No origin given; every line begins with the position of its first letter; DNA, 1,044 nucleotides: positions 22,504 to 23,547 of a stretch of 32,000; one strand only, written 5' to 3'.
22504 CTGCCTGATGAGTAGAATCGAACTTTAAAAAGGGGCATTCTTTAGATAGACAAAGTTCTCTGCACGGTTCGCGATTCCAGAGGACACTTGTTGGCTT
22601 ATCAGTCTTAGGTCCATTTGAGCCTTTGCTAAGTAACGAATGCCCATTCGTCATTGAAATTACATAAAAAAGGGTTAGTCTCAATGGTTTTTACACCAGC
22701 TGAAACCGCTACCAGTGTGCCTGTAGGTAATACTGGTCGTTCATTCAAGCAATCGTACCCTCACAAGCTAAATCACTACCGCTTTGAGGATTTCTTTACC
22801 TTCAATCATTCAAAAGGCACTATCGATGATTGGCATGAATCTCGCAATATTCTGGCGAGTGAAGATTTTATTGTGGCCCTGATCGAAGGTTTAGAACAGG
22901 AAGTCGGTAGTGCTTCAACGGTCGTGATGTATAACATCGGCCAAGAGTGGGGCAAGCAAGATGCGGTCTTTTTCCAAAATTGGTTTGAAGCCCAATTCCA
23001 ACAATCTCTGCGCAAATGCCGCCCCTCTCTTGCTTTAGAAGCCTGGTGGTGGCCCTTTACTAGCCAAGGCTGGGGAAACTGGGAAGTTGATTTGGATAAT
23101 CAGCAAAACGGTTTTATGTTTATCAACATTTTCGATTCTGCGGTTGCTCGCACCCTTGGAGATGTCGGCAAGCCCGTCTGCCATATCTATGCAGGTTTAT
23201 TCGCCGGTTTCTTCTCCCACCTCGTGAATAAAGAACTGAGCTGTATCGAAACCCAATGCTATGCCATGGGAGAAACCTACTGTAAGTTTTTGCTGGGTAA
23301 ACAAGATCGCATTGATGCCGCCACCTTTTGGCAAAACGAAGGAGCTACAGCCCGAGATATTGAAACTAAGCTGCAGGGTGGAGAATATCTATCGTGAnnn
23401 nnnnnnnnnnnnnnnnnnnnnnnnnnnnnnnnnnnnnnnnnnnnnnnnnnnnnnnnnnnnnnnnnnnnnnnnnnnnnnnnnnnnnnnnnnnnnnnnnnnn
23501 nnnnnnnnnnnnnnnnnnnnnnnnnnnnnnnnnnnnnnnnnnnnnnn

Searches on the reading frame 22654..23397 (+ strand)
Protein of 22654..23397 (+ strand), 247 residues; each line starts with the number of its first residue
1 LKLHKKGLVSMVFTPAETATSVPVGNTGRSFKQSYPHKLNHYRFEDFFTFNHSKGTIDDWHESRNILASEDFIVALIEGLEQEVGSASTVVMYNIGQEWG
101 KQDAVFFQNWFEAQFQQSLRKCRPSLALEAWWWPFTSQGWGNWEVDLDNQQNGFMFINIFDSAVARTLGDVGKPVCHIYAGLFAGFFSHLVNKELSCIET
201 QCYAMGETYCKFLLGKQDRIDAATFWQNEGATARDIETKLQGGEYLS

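Call 3: search_protein_families(library=pfam, proteins=[window:22654-23397:+], max_evalue=0.1)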
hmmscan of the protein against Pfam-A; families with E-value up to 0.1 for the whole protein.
window:22654-23397:+ (247 aa): 1 family
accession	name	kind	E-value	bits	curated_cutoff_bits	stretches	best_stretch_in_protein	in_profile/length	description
PF02830.23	V4R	-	2.7e-23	82.3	31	1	155-215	1-61/62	V4R domain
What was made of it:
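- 22654..23397 (+): V4R-domain protein, Slr0144-like. First gene of the cluster; the start codon is uncertain. PF02830 V4R, E 2.7e-23 (call 3).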

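Call 4: search_protein_families(library=ncbifam, proteins=[window:22654-23397:+], max_evalue=0.1)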
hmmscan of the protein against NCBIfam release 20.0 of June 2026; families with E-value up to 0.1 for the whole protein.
window:22654-23397:+ (247 aa): 3 families
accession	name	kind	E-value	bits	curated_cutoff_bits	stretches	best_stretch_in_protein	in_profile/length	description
NF053755.1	MsvR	equivalog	5.5e-11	42.6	220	1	151-213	173-235/236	transcriptional factor MsvR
TIGR02019.1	BchJ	equivalog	9.3e-06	25.6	74.3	1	157-213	132-187/188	bacteriochlorophyll 4-vinyl reductase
NF041906.1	V4R_TF_MobR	exception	0.034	12.7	999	1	153-217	120-184/544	phenol degradation transcriptional regulator MobR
